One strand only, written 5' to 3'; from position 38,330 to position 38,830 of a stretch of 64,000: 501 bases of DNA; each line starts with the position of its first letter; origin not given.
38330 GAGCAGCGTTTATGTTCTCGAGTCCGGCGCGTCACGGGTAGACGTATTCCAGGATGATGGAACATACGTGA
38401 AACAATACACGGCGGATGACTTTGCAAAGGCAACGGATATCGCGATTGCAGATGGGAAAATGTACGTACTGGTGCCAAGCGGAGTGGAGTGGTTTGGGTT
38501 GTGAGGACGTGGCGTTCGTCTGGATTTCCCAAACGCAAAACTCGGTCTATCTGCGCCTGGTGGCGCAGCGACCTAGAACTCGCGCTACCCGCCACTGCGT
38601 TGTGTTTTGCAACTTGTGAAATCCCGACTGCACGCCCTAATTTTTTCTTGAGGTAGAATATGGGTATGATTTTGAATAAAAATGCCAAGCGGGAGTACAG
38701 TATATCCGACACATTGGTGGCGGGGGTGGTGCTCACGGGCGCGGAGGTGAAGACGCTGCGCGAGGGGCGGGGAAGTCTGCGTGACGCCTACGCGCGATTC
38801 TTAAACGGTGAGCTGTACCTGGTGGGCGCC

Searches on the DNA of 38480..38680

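Call 82: search_rna_families(source=window, start=38480, end=38680, threshold=evalue, max_evalue=1)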
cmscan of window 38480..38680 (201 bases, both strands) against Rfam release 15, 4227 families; matches with E-value up to 1: 0.
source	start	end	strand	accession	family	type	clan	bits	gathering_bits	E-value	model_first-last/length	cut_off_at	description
